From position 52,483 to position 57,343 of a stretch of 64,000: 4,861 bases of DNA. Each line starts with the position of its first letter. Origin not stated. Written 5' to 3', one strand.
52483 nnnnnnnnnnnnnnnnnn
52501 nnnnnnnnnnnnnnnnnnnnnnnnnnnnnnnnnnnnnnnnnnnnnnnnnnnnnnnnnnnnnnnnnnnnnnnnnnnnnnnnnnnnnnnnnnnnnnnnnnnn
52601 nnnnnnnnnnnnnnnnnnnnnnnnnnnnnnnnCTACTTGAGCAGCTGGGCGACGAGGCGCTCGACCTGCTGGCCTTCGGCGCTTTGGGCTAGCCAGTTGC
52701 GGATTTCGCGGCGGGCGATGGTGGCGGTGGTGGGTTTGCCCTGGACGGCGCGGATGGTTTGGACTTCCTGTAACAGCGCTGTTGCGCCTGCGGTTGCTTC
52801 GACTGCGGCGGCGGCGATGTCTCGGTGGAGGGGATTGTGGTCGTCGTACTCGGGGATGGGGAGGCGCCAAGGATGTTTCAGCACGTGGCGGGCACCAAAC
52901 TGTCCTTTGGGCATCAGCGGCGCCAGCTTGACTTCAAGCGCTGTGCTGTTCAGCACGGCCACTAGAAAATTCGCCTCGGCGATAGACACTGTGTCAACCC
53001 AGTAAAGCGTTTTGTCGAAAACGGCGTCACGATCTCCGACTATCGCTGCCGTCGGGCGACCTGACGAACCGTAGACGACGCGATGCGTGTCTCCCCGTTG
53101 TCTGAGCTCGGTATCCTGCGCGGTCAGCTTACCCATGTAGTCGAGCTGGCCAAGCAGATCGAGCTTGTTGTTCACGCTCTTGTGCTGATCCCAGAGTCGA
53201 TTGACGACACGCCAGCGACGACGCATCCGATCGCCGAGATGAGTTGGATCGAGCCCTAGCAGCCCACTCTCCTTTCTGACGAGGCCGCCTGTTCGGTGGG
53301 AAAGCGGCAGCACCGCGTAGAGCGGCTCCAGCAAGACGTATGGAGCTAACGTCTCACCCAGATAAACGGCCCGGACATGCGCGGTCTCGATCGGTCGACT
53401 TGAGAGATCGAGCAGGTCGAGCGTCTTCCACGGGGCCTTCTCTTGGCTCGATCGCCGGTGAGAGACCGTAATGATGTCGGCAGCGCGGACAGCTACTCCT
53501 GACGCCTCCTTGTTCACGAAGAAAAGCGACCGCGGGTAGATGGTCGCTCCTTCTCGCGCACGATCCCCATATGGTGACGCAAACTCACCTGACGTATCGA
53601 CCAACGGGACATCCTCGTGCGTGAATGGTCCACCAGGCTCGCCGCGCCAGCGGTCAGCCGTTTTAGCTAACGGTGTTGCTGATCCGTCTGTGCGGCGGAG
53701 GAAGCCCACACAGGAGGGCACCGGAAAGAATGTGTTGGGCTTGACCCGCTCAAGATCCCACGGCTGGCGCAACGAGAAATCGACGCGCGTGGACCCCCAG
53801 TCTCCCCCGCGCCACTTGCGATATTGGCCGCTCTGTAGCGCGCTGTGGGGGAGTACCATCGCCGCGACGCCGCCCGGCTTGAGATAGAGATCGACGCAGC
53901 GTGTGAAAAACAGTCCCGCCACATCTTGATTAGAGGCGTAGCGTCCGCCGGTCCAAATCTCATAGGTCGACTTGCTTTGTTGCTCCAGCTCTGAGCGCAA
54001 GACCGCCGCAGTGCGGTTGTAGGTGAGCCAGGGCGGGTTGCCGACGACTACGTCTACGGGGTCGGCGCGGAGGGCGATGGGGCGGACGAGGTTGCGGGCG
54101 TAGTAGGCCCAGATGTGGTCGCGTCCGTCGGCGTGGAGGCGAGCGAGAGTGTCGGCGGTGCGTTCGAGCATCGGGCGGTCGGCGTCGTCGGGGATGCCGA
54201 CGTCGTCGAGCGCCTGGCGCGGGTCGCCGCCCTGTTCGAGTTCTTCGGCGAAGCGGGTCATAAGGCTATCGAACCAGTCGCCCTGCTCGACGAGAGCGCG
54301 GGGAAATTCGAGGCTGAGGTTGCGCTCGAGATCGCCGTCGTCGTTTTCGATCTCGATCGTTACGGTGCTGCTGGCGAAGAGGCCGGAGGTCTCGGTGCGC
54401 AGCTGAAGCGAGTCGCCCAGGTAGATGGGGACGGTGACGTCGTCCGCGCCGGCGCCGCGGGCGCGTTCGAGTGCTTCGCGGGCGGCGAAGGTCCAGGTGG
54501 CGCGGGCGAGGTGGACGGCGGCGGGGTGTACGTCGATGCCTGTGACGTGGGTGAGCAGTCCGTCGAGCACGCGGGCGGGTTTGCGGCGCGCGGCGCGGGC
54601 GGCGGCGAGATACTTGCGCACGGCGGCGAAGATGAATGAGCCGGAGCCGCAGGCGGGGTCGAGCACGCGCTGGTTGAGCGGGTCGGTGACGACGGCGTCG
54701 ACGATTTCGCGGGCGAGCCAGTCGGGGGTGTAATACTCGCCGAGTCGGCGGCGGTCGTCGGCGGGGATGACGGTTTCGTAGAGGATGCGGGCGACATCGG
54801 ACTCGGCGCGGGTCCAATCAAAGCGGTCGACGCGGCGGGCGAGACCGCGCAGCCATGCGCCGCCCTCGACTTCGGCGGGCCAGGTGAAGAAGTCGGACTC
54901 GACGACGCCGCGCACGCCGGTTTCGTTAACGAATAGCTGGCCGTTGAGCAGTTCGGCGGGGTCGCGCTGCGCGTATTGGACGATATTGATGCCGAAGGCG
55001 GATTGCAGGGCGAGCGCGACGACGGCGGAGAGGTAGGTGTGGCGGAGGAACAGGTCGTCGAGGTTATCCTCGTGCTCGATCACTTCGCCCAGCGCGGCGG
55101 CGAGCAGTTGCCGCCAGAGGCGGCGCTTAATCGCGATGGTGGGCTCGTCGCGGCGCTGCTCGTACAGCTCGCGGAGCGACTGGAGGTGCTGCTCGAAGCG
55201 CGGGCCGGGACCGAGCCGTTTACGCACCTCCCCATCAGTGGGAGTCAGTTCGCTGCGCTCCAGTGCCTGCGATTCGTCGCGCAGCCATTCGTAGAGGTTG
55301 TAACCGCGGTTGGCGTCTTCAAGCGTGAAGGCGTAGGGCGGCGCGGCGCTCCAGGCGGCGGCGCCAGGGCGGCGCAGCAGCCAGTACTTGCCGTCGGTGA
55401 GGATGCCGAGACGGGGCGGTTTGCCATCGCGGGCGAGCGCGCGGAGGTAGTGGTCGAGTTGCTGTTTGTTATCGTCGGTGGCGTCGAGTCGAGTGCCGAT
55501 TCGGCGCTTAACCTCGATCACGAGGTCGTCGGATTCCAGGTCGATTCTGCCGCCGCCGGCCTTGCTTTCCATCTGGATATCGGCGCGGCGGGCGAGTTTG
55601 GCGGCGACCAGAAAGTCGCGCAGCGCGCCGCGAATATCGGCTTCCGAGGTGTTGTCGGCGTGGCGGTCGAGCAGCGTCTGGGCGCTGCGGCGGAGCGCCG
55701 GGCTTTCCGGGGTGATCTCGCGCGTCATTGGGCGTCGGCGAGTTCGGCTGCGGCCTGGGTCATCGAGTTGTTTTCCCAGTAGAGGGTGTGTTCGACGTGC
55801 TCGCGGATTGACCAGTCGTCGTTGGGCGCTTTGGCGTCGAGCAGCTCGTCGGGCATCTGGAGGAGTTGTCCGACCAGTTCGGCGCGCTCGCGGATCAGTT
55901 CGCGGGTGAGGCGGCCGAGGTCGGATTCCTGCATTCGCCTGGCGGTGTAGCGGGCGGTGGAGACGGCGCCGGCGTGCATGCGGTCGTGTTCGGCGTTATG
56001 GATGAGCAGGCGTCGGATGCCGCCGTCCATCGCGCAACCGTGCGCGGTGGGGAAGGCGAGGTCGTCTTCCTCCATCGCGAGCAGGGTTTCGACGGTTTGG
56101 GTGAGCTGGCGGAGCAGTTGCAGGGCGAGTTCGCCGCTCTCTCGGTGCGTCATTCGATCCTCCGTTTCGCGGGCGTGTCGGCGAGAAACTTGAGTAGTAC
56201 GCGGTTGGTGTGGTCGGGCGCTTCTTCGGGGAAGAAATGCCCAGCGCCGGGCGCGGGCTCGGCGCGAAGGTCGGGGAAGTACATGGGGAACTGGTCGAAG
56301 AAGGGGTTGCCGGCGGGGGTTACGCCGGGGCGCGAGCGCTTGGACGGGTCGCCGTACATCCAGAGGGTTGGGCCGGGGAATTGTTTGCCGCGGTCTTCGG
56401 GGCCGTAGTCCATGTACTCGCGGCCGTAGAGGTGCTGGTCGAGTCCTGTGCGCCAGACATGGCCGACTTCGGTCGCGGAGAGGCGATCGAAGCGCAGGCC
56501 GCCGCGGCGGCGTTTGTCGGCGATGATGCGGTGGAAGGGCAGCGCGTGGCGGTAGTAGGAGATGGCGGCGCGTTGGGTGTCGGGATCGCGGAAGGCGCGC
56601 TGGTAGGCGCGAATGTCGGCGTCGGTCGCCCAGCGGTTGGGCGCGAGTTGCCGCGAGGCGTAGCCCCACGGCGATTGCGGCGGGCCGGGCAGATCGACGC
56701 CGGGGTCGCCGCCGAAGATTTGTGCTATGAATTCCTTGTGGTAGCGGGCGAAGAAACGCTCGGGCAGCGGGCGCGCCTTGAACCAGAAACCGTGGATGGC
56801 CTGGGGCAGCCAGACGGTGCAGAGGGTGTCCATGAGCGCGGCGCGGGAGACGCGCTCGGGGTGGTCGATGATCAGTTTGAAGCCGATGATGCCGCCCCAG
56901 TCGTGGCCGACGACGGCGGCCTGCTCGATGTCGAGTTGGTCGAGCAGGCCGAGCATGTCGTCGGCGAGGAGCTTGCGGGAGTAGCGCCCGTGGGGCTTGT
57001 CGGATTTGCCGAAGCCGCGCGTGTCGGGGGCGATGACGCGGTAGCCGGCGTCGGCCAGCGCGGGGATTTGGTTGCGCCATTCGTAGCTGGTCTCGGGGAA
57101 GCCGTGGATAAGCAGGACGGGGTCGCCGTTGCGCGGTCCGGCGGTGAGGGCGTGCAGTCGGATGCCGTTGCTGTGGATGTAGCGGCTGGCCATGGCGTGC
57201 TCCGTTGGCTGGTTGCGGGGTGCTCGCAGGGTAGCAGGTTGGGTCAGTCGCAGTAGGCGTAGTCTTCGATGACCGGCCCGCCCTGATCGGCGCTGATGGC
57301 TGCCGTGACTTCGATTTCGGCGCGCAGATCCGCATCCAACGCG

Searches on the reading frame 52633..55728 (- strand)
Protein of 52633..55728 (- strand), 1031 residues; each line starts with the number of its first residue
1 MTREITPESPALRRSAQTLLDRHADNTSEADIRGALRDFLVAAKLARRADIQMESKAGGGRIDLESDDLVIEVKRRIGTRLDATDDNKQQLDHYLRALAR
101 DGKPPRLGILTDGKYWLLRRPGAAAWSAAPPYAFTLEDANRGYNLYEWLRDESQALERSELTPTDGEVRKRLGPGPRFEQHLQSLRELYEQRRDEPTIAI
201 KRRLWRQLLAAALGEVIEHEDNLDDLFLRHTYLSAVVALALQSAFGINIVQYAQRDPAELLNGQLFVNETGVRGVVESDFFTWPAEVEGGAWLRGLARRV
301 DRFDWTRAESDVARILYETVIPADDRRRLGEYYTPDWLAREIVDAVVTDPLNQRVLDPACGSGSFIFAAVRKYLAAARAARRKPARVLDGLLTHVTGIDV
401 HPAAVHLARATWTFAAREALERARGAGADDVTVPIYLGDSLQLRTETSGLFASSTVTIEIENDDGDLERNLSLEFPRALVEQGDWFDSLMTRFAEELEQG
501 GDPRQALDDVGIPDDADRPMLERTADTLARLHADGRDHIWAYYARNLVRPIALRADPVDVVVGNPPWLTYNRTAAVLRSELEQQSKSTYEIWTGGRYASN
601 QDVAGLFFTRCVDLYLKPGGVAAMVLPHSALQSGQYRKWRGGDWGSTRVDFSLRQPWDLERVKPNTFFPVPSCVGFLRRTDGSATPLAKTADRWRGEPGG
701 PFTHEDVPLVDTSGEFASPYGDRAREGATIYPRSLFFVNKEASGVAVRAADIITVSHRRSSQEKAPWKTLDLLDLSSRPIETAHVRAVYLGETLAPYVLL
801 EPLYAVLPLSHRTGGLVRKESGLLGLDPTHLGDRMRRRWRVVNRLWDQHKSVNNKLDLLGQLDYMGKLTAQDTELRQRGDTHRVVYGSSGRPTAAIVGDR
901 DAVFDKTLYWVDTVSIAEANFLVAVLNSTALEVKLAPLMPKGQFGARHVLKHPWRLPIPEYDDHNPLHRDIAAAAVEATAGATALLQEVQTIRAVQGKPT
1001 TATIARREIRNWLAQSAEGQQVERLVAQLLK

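Call 80: search_protein_families(library=pfam, proteins=[window:52633-55728:-], max_evalue=0.001)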
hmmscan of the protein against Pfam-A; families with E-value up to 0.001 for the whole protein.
window:52633-55728:- (1031 aa): 3 families
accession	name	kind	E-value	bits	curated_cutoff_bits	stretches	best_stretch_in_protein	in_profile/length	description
PF02384.22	N6_Mtase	-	6.7e-12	45.8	20.4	1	326-372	22-67/311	N-6 DNA Methylase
PF07669.17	Eco57I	-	7.1e-07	29.9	25.3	1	555-640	72-150/171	Eco57I restriction-modification methylase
PF20473.4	MmeI_Mtase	-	0.0001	22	27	0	352-416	20-86/259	MmeI, DNA-methyltransferase domain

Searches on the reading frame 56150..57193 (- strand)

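Call 80: search_protein_families(library=pfam, proteins=[window:56150-57193:-], max_evalue=0.001)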
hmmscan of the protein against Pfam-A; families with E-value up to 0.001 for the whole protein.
window:56150-57193:- (347 aa): 3 families
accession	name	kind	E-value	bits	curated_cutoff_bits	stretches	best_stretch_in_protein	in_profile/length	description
PF00561.26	Abhydrolase_1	-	1.5e-34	120.2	25.8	1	25-326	2-245/245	alpha/beta hydrolase fold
PF12697.13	Abhydrolase_6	-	1.3e-18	68.9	26.3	1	26-327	1-212/217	Alpha/beta hydrolase family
PF12146.15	Hydrolase_4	-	6.9e-14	52.2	27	1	26-147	7-133/239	Serine aminopeptidase, S33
